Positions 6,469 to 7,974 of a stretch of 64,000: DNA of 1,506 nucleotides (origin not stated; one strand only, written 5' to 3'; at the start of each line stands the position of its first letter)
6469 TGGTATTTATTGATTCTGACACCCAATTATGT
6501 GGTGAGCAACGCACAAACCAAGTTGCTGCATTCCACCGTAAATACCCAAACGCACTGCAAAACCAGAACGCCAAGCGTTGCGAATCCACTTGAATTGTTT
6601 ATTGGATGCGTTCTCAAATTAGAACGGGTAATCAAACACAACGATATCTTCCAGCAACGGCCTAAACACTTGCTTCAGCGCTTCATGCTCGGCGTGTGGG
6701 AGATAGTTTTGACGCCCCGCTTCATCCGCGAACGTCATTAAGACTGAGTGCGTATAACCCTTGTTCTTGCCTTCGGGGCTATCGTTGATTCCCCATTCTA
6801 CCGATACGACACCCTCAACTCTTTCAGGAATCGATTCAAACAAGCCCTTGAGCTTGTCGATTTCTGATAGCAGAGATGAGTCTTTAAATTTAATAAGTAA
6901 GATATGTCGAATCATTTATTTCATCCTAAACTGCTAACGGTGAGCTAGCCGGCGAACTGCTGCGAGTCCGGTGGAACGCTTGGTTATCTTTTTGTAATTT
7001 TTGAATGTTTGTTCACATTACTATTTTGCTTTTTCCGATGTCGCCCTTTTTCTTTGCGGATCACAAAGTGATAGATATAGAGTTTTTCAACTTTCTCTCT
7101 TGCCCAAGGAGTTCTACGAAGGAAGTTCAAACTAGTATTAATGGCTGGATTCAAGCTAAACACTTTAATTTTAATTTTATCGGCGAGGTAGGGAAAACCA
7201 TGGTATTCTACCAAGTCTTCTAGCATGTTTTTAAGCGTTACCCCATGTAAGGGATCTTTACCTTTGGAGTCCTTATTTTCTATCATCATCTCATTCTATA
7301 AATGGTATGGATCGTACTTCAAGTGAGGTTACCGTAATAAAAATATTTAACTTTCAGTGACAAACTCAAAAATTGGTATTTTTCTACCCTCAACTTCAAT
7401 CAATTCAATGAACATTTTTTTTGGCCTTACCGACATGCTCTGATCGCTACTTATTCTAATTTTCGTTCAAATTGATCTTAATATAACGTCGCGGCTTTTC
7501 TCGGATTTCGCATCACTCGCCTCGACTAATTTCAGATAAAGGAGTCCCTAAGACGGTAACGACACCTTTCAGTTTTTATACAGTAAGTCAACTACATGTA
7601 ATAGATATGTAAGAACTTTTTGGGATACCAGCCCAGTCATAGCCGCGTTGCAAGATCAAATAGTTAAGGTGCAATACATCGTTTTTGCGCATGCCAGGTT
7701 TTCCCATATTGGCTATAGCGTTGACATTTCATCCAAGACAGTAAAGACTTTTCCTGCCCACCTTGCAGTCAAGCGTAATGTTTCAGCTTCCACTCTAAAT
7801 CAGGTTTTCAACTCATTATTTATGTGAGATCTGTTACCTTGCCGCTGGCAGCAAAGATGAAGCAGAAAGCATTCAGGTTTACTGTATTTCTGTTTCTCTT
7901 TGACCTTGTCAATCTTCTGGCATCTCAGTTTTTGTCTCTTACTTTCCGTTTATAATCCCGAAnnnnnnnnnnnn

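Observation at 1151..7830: Candidate decayed chromosomal integron: intI fragment facing a co-oriented cassette-like array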

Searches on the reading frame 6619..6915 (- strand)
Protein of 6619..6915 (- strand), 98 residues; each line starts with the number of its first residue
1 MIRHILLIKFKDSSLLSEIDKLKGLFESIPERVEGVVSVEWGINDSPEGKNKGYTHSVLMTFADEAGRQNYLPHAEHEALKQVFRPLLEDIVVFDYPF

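Call 10: search_protein_families(library=pfam, proteins=[window:6619-6915:-], max_evalue=0.1)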
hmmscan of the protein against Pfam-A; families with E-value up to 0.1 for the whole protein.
window:6619-6915:- (98 aa): 1 family
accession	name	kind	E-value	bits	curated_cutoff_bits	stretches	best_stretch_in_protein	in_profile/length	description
PF07876.18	Dabb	-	1.5e-26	93.4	25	1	2-97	1-95/96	Stress responsive A/B Barrel Domain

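Call 11: search_protein_families(library=ncbifam, proteins=[window:6619-6915:-], max_evalue=0.1)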
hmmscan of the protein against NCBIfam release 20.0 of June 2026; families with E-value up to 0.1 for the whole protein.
window:6619-6915:- (98 aa): 0 families

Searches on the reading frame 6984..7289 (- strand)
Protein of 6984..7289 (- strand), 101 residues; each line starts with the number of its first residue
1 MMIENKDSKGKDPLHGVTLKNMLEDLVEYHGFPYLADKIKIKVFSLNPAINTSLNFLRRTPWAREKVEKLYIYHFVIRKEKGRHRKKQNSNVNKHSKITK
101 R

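Call 10: search_protein_families(library=pfam, proteins=[window:6984-7289:-], max_evalue=0.1)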
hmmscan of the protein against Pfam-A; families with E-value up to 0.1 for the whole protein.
window:6984-7289:- (101 aa): 1 family
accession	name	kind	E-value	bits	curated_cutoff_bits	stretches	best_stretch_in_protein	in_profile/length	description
PF09905.14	VF530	-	1.7e-26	92.6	27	1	11-72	2-63/63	DNA-binding protein VF530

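Call 11: search_protein_families(library=ncbifam, proteins=[window:6984-7289:-], max_evalue=0.1)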
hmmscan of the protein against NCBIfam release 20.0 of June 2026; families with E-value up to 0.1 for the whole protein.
window:6984-7289:- (101 aa): 0 families

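Call 44: find_encoding_contigs(protein=window:6984-7289:-, flank=10000, max_places=10)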
Protein window:6984-7289:- (101 aa): no gene with exactly this product is on record in the collection.

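Call 65: find_homologous_proteins(query=window:6984-7289:-, max_evalue=1e-8)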
Query window:6984-7289:- (101 aa): 1056 proteins with E <= 1e-8 among 1058 candidates; the best 120 are listed.
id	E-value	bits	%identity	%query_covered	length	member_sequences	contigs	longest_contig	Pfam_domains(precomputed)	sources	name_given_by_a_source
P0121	3.0e-60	218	100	99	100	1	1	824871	PF09905.15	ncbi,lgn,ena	-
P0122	1.8e-42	161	86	84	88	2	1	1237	PF09905.15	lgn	-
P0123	6.4e-42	159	85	86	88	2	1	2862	PF09905.15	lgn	-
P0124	1.7e-41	158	79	90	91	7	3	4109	PF09905.15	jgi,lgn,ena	-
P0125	2.0e-41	158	84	85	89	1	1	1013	PF09905.15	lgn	-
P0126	3.9e-41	157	82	84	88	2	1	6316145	PF09905.15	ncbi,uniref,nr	ncbi:VF530 family DNA-binding protein [Desulfopila sp. IMCC35008]|uniref:VF530 family DNA-binding pr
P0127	2.4e-40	154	77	87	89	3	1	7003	PF09905.15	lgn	-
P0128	3.8e-40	154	84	81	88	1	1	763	PF09905.15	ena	-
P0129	1.0e-39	152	82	84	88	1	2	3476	PF09905.15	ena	-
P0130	1.1e-39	152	84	84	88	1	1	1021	PF09905.15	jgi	-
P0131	2.4e-39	151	82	84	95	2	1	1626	PF09905.15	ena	-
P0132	3.2e-39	151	84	84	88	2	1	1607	PF09905.15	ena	-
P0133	5.7e-39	150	76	92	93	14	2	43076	PF09905.15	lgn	-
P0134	6.2e-39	150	82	84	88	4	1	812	PF09905.15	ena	-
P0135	6.9e-39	150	77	85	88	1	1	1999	PF09905.15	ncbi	-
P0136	7.4e-39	150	79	84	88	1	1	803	PF09905.15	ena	-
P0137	1.3e-38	149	79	84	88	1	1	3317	PF09905.15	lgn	-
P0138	3.5e-38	147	79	84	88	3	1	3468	PF09905.15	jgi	-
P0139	3.7e-38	147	81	84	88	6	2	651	PF09905.15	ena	-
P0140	4.9e-38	147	80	84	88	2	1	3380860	PF09905.15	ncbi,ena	-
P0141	6.0e-38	147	73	88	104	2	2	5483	PF09905.15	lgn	-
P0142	6.5e-38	147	81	84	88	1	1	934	PF09905.15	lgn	-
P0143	7.8e-38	146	78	73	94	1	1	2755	PF09905.15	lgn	-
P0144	1.3e-37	146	79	74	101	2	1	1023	PF09905.15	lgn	-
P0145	3.7e-37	144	80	84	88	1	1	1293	PF09905.15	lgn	-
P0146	3.1e-36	141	83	74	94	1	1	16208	PF09905.15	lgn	-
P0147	3.2e-36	141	65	99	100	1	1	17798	PF09905.15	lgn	-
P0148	3.4e-36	141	77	74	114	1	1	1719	PF09905.15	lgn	-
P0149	3.6e-36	141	74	89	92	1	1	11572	PF09905.15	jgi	-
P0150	1.5e-32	129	79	79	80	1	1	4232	PF09905.15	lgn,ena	-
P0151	1.5e-32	129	83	70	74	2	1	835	PF09905.15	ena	-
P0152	8.6e-29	117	83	64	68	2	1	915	PF09905.15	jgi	jgi:uncharacterized protein (DUF2132 family)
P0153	3.2e-20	90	61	63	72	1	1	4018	PF09905.15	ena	-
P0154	4.5e-20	89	61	63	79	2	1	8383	PF09905.15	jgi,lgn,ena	-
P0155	1.9e-19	87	66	60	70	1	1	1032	PF09905.15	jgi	-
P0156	1.9e-19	87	51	81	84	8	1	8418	PF09905.15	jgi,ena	-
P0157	2.2e-19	87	56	65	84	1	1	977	PF09905.15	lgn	-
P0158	2.5e-19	87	56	65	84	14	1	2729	PF09905.15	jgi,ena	-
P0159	3.9e-19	86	58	65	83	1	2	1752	PF09905.15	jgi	jgi:uncharacterized protein (DUF2132 family)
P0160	4.0e-19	86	52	83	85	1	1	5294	PF09905.15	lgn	-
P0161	5.0e-19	86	64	60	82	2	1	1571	PF09905.15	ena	-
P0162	5.3e-19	86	58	63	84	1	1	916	PF09905.15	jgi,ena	-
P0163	5.7e-19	86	55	65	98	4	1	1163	PF09905.15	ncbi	-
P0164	6.1e-19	86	50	83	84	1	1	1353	PF09905.15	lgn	-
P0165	6.4e-19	86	64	60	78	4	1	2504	PF09905.15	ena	-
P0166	6.8e-19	86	64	60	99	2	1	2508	PF09905.15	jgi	jgi:uncharacterized protein (DUF2132 family)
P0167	6.9e-19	86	63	63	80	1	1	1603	PF09905.15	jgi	jgi:uncharacterized protein (DUF2132 family)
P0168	7.7e-19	85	56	72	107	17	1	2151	PF09905.15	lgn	-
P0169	9.8e-19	85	49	83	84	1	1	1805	PF09905.15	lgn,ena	-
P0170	9.9e-19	85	63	63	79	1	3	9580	PF09905.15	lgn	-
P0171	1.1e-18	85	55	72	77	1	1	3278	PF09905.15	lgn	-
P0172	1.1e-18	85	48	81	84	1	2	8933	PF09905.15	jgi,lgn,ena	-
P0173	1.1e-18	85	62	62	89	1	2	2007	PF09905.15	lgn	-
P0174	1.2e-18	85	62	70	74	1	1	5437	PF09905.15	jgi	-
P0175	1.2e-18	85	61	70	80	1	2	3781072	PF09905.15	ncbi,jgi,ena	jgi:uncharacterized protein (DUF2132 family)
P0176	1.3e-18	85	56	71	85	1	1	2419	PF09905.15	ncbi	-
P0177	1.4e-18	85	59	72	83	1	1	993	PF09905.15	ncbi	-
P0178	1.6e-18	84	61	65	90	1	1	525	PF09905.15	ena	-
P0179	1.7e-18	84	51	80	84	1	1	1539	PF09905.15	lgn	-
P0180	1.9e-18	84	59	67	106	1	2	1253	PF09905.15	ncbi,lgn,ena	-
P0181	1.9e-18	84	68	61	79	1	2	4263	PF09905.15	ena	-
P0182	2.2e-18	84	63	66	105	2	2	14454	PF09905.15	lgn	-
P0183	2.3e-18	84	61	65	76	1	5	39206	PF09905.15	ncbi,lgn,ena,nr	ncbi:transporter [Candidatus Peregrinibacteria bacterium CG10_big_fil_rev_8_21_14_0_10_36_19]|nr:MAG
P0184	2.3e-18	84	59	74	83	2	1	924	PF09905.15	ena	-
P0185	2.3e-18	84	60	64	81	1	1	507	PF09905.15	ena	-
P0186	2.6e-18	84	63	62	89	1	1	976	PF09905.15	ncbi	-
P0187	2.6e-18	84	51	76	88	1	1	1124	PF09905.15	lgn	-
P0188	2.7e-18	84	58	68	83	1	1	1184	PF09905.15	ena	-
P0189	3.0e-18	84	60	66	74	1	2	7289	PF09905.15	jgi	-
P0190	3.6e-18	83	59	60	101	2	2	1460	PF09905.15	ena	-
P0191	3.7e-18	83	65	61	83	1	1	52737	PF09905.15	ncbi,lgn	-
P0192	4.4e-18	83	65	61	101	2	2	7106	PF09905.15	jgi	jgi:uncharacterized protein (DUF2132 family)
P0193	4.5e-18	83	55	81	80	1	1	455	PF09905.15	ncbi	-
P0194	4.5e-18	83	63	61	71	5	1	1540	PF09905.15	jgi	-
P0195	4.6e-18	83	55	74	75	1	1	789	PF09905.15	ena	-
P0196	4.7e-18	83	58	65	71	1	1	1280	PF09905.15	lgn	-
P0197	5.0e-18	83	62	65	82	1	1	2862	PF09905.15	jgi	jgi:uncharacterized protein (DUF2132 family)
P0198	5.3e-18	83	50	83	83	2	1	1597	PF09905.15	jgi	jgi:uncharacterized protein (DUF2132 family)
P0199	5.3e-18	83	59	67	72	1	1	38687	PF09905.15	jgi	-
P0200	5.3e-18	83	66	61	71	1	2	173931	PF09905.15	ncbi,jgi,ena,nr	ncbi:VF530 family protein [Candidatus Gracilibacteria bacterium]|jgi:uncharacterized protein (DUF213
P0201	5.6e-18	83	61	63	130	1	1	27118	PF09905.15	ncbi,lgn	-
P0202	6.0e-18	83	61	65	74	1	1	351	PF09905.15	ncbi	-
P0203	6.4e-18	82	59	67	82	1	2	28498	PF09905.15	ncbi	ncbi:MAG: VF530 family protein [Bacteroidia bacterium]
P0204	6.5e-18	82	59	67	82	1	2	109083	PF09905.15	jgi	-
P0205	6.9e-18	82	56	72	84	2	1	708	PF09905.15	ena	-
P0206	7.3e-18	82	63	61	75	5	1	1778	PF09905.15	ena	-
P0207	8.2e-18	82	56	67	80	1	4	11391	PF09905.15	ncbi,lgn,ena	-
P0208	8.3e-18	82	49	76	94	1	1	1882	PF09905.15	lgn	-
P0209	8.4e-18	82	55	65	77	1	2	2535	PF09905.15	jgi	jgi:uncharacterized protein (DUF2132 family)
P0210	8.5e-18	82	63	61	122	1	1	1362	PF09905.15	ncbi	-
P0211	8.6e-18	82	65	61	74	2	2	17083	PF09905.15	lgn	-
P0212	8.7e-18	82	55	71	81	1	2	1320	PF09905.15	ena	-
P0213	8.8e-18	82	55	70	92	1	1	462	PF09905.15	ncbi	-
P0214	8.8e-18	82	58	65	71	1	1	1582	PF09905.15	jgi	-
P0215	9.3e-18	82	55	70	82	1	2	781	PF09905.15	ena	-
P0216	1.1e-17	82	60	64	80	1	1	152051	PF09905.15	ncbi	ncbi:MAG: VF530 family protein [Polyangiaceae bacterium]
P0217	1.1e-17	82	58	64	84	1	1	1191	PF09905.15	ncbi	-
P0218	1.1e-17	82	55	71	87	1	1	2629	PF09905.15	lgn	-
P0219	1.1e-17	82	56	67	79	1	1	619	PF09905.15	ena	-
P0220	1.1e-17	82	61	65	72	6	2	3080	PF09905.15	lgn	-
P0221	1.2e-17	82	68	61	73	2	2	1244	PF09905.15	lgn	-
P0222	1.2e-17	82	61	66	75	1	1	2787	PF09905.15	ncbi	-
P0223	1.2e-17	82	64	60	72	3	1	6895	PF09905.15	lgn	-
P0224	1.3e-17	82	59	69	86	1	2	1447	PF09905.15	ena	-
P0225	1.4e-17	81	48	81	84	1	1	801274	PF09905.15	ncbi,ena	-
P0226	1.4e-17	81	49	80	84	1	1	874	PF09905.15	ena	-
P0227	1.5e-17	81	60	66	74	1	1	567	PF09905.15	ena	-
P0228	1.5e-17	81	60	62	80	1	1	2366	PF09905.15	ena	-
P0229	1.5e-17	81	51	78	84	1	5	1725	PF09905.15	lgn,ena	-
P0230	1.5e-17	81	58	65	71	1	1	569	PF09905.15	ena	-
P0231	1.6e-17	81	58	68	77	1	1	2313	PF09905.15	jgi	jgi:uncharacterized protein (DUF2132 family)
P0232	1.6e-17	81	60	66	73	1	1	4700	PF09905.15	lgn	-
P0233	1.6e-17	81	61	70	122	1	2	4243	PF09905.15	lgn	-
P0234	1.6e-17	81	57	64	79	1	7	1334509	PF09905.15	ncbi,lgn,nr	ncbi:MAG: DNA-binding protein [Bacteroidia bacterium]|nr:DNA-binding protein [Bacteroidia bacterium]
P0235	1.7e-17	81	57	64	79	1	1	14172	PF09905.15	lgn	-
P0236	1.7e-17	81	57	64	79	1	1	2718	PF09905.15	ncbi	-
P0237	1.8e-17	81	60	62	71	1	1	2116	PF09905.15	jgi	-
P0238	1.9e-17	81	57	64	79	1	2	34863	PF09905.15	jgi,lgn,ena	-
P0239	1.9e-17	81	61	61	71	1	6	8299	PF09905.15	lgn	-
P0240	1.9e-17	81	61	65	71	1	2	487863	PF09905.15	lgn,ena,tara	tara:strand:- start:191 stop:406 length:216 start_codon:yes stop_codon:yes gene_type:complete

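Call 66: find_encoding_contigs(protein=P0121, flank=10000, max_places=3)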
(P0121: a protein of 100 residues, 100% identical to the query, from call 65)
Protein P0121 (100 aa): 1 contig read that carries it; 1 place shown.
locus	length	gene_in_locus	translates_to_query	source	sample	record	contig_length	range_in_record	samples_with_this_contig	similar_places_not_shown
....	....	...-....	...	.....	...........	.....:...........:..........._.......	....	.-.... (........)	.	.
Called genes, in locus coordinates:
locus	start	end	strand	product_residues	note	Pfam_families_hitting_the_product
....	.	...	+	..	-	?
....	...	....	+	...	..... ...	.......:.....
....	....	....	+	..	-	?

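Call 67: find_encoding_contigs(protein=P0126, flank=10000, max_places=2)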
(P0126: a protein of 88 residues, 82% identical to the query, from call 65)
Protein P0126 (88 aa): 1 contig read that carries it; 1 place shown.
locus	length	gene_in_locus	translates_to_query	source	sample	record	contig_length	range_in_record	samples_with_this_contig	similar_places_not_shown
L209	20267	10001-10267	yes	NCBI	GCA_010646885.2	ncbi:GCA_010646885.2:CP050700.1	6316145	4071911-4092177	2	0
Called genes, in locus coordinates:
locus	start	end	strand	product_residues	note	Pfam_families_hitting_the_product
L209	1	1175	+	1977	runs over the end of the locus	PF00989:PAS, PF13426:PAS_9, PF08447:PAS_3, PF00989:PAS, PF08448:PAS_4, PF08447:PAS_3, PF00989:PAS, PF08448:PAS_4, +9 more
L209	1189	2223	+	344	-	PF00072:Response_reg, PF13487:HD_5, PF01966:HD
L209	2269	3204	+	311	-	PF00072:Response_reg, PF23198:PDE8A_N (faint)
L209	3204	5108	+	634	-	PF20250:FapA_N, PF03961:FapA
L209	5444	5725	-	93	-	-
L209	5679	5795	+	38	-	PF13751:DDE_Tnp_1_6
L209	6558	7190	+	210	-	PF09997:DUF2238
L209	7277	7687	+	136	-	PF18546:MetOD1 (faint), PF19641:DUF6144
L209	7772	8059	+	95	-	PF13442:Cytochrome_CBB3 (weak)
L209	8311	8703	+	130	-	-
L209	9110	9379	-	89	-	PF08388:GIIM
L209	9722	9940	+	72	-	PF07866:DUF1653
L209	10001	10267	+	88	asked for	PF09905:VF530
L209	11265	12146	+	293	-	PF00561:Abhydrolase_1, PF12697:Abhydrolase_6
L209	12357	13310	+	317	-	PF00583:Acetyltransf_1 (weak)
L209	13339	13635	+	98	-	PF11731:Cdd1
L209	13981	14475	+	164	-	PF00588:SpoU_methylase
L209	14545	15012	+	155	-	PF04073:tRNA_edit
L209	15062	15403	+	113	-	PF08274:Zn_Ribbon_YjdM, PF03831:YjdM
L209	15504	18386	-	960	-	PF05226:CHASE2, PF00989:PAS, PF08448:PAS_4, PF13426:PAS_9, PF00990:GGDEF, PF00563:EAL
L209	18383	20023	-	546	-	PF01476:LysM, PF04773:FecR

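Call 72: find_encoding_contigs(protein=P0140, flank=10000, max_places=2)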
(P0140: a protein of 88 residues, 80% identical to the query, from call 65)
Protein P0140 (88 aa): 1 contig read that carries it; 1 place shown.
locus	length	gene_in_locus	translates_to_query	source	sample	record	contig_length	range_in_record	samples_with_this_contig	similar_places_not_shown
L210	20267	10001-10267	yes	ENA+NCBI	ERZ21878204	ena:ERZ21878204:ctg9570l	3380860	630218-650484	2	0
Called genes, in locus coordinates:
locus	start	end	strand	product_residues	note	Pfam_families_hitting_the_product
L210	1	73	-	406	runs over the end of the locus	PF00589:Phage_integrase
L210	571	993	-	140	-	-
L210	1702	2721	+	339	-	PF04087:DUF389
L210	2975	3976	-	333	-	PF12710:HAD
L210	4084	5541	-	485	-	PF00884:Sulfatase, PF16347:SGSH_C (weak), PF14707:Sulfatase_C (weak)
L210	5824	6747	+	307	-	PF00126:HTH_1, PF03466:LysR_substrate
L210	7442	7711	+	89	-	-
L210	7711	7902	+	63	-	-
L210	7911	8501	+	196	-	PF12917:YfbR-like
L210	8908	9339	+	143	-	PF05443:ROS_MUCR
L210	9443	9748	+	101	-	PF18291:HU-HIG (weak), PF00216:Bac_DNA_binding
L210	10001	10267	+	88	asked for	PF09905:VF530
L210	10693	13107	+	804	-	PF20437:LonC_helical, PF13654:AAA_32, PF20436:LonB_AAA-LID, PF05362:Lon_C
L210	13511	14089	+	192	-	PF14236:DruA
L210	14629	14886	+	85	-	PF14384:BrnA_antitoxin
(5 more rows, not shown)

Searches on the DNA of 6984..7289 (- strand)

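Call 68: search_with_rna_model(model_id=R3, sources=[L209], max_evalue=1, filters=off)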
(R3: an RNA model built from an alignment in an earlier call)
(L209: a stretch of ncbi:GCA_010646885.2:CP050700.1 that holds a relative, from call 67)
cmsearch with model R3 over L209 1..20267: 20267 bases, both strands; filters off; matches with E-value up to 1: 5.
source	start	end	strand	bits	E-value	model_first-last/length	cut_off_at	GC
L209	7206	7263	+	28.8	1.3e-06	1-58/58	no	0.47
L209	7682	7745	+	23.4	7.1e-05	1-58/58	no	0.5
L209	8198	8220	+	20.5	0.00062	19-41/58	no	0.61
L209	9650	9709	+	14.4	0.057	1-58/58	no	0.57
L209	10744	10843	+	10.6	0.95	1-58/58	no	0.42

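Call 73: search_with_rna_model(model_id=R3, sources=[L210], max_evalue=1, filters=off)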
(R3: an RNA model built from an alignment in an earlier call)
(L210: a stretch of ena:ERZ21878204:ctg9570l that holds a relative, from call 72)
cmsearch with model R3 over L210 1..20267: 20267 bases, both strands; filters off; matches with E-value up to 1: 0.
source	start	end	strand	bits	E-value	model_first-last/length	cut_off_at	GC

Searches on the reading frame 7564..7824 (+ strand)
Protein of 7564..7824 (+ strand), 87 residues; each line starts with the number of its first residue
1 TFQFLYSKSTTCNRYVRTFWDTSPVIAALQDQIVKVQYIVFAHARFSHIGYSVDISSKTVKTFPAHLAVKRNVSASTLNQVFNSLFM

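Call 10: search_protein_families(library=pfam, proteins=[window:7564-7824:+], max_evalue=0.1)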
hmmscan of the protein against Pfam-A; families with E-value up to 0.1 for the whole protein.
seq(87 aa): 2 families
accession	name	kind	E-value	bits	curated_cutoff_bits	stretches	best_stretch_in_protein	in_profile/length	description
PF13495.12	Phage_int_SAM_4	-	7.9e-05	23.4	27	1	53-85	39-71/85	Phage integrase, N-terminal SAM-like domain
PF13899.12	Thioredoxin_7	-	0.096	13.3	27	0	8-39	28-59/83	Thioredoxin-like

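Call 11: search_protein_families(library=ncbifam, proteins=[window:7564-7824:+], max_evalue=0.1)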
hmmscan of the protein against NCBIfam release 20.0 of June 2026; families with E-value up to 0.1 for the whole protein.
seq(87 aa): 4 families
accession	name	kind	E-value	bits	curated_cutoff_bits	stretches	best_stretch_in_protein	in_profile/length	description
TIGR02249.1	integrase_gron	subfamily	0.00053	19.4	265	1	44-86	30-72/315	integron integrase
NF001911.0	PRK00685.1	equivalog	0.016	14.7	144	1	28-79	33-84/228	metal-dependent hydrolase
NF011946.0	PRK15417.1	equivalog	0.019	14.1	435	1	39-86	40-87/337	integron integrase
NF007419.0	PRK09958.1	equivalog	0.048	13.2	251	1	13-73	128-188/204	acid-sensing system DNA-binding response regulator EvgA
